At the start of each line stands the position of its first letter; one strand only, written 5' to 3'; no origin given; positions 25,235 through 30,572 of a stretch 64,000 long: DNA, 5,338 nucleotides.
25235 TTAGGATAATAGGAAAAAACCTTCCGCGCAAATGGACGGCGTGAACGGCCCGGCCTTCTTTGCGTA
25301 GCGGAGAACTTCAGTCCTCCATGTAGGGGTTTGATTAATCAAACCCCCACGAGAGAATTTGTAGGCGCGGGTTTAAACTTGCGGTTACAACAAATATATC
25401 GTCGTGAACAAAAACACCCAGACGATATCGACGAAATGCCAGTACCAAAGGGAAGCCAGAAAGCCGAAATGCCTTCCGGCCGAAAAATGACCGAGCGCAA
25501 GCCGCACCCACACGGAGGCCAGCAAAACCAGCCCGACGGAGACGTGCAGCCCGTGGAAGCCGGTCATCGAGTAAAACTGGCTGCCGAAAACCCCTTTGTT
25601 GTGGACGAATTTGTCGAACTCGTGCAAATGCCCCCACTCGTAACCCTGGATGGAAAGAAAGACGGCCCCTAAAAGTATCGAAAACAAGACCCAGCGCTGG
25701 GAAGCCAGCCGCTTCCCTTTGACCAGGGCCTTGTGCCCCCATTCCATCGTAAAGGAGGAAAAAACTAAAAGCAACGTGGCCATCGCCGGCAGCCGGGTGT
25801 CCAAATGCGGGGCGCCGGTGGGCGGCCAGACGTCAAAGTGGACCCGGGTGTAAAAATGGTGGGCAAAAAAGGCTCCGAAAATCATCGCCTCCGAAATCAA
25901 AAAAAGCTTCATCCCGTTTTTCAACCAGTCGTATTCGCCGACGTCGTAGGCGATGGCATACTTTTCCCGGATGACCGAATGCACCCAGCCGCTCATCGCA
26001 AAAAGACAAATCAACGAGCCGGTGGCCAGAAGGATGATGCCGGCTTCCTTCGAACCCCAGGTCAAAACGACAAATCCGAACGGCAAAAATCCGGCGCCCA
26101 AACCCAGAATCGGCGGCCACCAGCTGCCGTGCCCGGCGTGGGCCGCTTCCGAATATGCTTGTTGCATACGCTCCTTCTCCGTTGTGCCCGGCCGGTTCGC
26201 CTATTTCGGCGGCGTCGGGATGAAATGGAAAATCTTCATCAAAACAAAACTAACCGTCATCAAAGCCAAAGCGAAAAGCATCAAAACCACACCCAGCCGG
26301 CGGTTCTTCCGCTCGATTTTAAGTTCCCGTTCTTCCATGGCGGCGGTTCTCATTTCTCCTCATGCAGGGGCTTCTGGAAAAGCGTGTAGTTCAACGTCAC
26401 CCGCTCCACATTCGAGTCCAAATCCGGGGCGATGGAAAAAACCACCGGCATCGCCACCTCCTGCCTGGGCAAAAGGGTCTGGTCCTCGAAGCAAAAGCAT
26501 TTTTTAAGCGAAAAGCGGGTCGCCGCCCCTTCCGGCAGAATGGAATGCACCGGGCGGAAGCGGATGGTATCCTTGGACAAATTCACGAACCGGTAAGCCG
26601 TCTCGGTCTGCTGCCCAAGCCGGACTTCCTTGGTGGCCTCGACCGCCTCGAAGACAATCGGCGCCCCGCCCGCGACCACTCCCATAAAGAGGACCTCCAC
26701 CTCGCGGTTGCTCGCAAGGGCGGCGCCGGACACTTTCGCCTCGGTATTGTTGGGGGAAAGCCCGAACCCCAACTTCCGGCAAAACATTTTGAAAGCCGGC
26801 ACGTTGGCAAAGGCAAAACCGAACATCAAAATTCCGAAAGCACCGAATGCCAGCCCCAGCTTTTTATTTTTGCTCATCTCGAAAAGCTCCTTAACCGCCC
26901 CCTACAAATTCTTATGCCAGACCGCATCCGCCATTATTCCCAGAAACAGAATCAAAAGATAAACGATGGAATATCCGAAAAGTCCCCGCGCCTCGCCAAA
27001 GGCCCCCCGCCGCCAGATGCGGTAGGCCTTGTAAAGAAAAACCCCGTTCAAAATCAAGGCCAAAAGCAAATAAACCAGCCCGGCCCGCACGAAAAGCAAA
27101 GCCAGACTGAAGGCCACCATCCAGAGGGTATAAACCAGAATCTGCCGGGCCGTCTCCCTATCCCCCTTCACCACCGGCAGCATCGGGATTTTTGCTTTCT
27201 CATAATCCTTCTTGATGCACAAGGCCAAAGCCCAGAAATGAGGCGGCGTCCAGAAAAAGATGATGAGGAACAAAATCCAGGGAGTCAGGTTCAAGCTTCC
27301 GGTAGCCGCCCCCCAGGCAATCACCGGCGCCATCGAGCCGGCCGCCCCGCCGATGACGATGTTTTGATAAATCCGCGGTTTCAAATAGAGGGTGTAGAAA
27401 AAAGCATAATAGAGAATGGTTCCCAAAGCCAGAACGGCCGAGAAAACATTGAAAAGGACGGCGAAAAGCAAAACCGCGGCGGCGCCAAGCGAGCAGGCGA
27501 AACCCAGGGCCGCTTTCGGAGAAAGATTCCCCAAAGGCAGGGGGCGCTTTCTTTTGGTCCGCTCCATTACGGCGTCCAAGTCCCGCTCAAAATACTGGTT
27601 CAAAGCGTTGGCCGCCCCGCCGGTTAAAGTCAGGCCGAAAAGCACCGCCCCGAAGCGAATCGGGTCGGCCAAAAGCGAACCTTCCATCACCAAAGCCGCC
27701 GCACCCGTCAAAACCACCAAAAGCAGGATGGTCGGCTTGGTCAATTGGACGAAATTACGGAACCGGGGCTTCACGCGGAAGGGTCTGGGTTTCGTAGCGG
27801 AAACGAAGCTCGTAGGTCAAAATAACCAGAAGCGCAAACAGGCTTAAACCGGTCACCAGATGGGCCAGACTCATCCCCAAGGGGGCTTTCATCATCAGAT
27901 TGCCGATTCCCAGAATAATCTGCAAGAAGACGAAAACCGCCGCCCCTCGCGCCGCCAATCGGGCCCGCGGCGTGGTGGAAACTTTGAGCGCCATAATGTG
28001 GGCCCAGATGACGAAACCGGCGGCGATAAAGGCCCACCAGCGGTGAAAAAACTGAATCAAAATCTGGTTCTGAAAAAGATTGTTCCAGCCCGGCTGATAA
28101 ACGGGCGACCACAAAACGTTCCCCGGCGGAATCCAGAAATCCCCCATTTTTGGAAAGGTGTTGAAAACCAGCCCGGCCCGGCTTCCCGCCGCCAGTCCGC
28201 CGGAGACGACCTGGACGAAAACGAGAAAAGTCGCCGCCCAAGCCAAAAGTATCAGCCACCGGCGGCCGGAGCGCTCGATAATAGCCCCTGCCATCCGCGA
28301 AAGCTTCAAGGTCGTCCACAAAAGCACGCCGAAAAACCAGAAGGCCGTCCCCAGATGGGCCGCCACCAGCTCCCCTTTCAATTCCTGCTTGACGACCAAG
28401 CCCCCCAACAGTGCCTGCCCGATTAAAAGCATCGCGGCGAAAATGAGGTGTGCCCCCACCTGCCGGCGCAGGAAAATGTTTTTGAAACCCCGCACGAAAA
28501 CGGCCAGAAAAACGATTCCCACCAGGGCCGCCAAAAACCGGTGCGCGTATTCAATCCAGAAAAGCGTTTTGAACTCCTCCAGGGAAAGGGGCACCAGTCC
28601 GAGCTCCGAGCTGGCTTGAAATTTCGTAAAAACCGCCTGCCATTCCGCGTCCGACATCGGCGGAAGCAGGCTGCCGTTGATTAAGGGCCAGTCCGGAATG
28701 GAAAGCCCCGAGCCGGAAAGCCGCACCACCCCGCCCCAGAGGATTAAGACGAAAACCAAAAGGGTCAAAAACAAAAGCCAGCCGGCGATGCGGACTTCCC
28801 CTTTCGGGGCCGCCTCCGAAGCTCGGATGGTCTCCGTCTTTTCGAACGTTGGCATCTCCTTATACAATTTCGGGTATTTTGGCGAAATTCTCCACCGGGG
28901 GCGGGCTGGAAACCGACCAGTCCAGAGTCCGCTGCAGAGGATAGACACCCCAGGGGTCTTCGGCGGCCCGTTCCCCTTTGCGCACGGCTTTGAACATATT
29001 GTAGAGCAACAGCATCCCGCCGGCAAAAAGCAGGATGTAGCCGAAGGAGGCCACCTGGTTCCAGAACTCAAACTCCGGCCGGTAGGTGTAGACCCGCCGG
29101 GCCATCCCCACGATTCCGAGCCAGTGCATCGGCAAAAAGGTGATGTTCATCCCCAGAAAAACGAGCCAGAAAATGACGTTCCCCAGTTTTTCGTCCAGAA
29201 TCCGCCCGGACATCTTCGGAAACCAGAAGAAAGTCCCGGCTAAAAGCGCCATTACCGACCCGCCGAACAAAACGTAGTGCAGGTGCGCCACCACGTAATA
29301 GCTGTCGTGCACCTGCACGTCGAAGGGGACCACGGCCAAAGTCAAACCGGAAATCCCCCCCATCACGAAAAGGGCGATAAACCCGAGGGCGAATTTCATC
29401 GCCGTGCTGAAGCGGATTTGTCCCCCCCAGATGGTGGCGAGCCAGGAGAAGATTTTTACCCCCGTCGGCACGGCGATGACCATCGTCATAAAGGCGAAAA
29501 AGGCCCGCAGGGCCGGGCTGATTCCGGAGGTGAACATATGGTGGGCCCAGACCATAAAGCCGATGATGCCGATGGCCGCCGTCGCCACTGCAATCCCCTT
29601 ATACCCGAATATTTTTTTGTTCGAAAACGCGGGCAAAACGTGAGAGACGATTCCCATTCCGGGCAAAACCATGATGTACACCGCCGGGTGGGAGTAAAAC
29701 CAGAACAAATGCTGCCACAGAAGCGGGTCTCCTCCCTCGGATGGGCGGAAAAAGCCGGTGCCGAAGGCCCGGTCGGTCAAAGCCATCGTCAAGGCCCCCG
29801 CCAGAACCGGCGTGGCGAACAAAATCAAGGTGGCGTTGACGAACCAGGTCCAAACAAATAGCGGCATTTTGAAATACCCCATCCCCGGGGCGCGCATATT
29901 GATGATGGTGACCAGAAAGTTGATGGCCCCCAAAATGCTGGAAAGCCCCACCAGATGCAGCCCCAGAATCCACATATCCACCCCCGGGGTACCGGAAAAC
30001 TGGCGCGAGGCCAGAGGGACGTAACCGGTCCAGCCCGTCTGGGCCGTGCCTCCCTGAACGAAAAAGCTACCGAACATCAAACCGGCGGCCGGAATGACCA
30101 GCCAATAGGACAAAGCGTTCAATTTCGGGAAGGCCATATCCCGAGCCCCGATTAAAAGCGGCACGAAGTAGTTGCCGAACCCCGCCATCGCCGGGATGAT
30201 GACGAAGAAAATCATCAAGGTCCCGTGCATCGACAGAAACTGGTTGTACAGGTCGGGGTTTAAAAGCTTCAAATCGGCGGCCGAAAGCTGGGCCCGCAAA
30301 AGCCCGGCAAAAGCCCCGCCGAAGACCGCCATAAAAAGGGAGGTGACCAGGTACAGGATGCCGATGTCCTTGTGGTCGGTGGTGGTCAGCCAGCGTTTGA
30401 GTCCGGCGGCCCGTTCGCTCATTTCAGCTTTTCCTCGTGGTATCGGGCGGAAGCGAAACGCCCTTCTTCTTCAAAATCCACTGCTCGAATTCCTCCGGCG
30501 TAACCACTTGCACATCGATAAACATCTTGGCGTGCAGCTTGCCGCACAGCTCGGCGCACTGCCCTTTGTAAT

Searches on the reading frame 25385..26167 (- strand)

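Call 4: search_protein_families(library=pfam, proteins=[window:25385-26167:-])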
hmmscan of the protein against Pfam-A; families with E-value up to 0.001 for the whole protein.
window:25385-26167:- (260 aa): 1 family
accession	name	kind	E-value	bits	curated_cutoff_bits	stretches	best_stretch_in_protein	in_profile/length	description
PF00510.24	COX3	-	1.6e-40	140.1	23.8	1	34-259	27-255/258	Cytochrome c oxidase subunit III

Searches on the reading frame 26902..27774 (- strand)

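Call 4: search_protein_families(library=pfam, proteins=[window:26902-27774:-])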
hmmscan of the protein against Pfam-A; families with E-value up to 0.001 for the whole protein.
window:26902-27774:- (290 aa): 1 family
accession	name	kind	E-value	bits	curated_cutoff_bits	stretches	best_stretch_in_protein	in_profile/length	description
PF01040.23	UbiA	-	1.2e-58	198.9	34.2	1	21-258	2-236/250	UbiA prenyltransferase family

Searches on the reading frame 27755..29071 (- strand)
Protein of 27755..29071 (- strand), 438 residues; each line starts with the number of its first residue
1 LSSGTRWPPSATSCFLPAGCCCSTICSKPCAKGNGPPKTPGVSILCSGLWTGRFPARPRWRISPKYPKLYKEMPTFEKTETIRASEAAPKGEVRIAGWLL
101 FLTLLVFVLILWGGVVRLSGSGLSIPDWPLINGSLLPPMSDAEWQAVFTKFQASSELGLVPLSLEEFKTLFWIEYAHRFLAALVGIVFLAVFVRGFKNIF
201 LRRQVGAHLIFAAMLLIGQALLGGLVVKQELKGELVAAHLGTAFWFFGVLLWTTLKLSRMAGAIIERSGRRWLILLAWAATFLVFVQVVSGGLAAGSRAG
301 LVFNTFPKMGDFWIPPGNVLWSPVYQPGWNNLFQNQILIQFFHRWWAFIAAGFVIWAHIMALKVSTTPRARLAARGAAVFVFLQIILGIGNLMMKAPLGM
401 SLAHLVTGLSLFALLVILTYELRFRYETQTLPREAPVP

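Call 4: search_protein_families(library=pfam, proteins=[window:27755-29071:-])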
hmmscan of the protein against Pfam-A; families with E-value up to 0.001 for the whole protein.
window:27755-29071:- (438 aa): 1 family
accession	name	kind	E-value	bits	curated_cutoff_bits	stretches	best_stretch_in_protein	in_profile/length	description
PF02628.20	COX15-CtaA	-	2.1e-76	257.4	29.9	1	97-416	2-322/322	Cytochrome oxidase assembly protein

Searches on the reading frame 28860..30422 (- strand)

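Call 4: search_protein_families(library=pfam, proteins=[window:28860-30422:-])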
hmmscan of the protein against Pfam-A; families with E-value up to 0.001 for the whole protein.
window:28860-30422:- (520 aa): 1 family
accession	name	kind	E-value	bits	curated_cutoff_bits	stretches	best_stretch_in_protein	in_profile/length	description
PF00115.25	COX1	-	5.4e-161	536.7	34.8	1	19-463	1-435/436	Cytochrome C and Quinol oxidase polypeptide I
